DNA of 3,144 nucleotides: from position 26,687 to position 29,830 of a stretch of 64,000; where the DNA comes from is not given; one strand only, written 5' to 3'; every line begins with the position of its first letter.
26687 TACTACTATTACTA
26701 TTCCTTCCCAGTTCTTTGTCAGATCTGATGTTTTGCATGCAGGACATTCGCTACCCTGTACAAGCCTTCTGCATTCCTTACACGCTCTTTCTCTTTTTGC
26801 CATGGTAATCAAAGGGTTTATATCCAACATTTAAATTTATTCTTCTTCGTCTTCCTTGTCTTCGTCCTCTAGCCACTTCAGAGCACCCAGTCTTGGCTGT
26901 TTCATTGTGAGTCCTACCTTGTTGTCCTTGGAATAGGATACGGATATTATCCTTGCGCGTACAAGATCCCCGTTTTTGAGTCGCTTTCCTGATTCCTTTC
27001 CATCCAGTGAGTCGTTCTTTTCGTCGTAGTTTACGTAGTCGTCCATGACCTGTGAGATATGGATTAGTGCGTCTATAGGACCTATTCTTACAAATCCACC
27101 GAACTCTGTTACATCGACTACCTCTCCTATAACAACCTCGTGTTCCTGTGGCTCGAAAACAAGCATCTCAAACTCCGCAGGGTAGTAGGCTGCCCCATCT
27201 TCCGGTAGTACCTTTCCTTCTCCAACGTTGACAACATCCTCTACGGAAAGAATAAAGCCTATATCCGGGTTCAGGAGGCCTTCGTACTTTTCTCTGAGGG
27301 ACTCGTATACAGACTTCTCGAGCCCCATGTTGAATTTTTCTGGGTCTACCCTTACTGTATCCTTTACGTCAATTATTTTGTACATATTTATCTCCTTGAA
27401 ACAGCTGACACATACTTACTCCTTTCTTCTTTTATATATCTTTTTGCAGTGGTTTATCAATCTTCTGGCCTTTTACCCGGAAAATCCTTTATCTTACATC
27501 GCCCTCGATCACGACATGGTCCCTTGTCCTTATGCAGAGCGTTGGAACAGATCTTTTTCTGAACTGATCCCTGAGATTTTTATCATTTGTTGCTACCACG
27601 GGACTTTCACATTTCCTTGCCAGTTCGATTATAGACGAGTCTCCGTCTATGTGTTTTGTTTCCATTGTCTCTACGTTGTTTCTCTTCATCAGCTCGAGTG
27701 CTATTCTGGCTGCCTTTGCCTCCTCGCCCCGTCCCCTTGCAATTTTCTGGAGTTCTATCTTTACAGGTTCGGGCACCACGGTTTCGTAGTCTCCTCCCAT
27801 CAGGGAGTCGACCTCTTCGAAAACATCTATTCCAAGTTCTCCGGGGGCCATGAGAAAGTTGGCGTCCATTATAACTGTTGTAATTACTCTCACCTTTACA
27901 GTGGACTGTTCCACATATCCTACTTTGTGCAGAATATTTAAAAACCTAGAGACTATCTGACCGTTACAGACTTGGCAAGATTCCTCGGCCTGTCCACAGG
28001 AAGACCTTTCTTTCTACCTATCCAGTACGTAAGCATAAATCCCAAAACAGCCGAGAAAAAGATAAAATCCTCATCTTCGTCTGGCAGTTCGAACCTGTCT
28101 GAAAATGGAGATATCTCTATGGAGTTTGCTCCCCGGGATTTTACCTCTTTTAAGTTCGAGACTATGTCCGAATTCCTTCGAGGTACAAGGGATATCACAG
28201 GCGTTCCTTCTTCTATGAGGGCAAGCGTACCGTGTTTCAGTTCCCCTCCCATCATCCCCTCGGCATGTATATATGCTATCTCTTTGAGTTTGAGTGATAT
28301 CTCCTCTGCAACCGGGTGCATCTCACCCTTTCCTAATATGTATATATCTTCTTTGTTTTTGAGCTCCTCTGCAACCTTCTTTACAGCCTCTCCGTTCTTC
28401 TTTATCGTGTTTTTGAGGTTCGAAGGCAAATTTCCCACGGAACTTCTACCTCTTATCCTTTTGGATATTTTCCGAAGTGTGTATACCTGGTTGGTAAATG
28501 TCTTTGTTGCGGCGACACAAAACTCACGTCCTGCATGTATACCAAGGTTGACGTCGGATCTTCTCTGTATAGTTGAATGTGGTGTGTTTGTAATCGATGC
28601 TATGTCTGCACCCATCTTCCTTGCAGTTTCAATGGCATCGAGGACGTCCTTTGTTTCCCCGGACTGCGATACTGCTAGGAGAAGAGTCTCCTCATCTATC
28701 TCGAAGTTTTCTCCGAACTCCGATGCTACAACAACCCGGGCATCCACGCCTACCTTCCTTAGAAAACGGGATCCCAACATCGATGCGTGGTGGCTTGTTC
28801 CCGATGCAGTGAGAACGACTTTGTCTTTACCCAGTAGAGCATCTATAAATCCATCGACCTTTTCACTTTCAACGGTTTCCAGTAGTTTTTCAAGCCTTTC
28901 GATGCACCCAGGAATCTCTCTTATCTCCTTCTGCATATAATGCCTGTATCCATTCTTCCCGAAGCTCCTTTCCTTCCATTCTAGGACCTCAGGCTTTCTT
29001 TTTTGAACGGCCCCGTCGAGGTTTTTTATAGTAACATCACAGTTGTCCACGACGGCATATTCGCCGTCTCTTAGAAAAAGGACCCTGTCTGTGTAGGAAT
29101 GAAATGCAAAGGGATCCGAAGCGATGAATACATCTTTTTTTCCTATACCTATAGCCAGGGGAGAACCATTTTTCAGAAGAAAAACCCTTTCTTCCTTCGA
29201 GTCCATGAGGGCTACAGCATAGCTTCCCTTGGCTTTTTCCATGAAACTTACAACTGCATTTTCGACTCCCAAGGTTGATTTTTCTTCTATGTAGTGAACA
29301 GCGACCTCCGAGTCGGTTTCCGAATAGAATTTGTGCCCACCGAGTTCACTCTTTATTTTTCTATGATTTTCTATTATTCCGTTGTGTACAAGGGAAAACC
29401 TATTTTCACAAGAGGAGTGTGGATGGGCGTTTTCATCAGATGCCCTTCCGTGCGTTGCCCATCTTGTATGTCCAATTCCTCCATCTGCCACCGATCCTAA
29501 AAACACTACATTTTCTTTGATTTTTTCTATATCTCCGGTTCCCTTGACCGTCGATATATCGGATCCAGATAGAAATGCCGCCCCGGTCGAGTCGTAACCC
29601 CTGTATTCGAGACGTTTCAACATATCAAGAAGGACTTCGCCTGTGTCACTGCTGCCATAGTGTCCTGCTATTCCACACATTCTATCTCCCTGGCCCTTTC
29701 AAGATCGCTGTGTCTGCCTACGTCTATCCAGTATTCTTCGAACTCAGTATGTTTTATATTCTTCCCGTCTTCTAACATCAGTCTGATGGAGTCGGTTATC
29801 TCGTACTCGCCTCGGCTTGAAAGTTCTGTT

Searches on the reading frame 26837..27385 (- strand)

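Call 34: search_protein_families(library=pfam, proteins=[window:26837-27385:-], max_evalue=0.0001)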
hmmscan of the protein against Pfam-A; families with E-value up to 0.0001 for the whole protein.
window:26837-27385:- (182 aa): 2 families
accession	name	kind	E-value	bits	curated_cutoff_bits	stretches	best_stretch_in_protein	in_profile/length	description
PF03876.22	SHS2_Rpb7-N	-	3.7e-15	56.2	24.8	1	8-64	1-57/57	SHS2 domain found in N terminus of Rpb7p/Rpc25p/MJ0397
PF00575.29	S1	-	5.1e-13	49.6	22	1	78-153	1-66/74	S1 RNA binding domain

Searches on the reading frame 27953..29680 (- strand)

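Call 34: search_protein_families(library=pfam, proteins=[window:27953-29680:-], max_evalue=0.0001)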
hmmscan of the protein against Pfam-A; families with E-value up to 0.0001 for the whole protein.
window:27953-29680:- (575 aa): 4 families
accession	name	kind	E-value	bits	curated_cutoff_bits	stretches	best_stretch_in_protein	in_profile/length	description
PF01380.27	SIS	-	9.2e-38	129.5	25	2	284-400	4-123/131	SIS domain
PF13522.11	GATase_6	-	5.1e-19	69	27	1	66-188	11-129/130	Glutamine amidotransferase domain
PF13537.11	GATase_7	-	3.1e-15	56.7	25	1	79-193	7-121/123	Glutamine amidotransferase domain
PF13580.11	SIS_2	-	1.5e-07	31.9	27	0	307-364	80-137/138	SIS domain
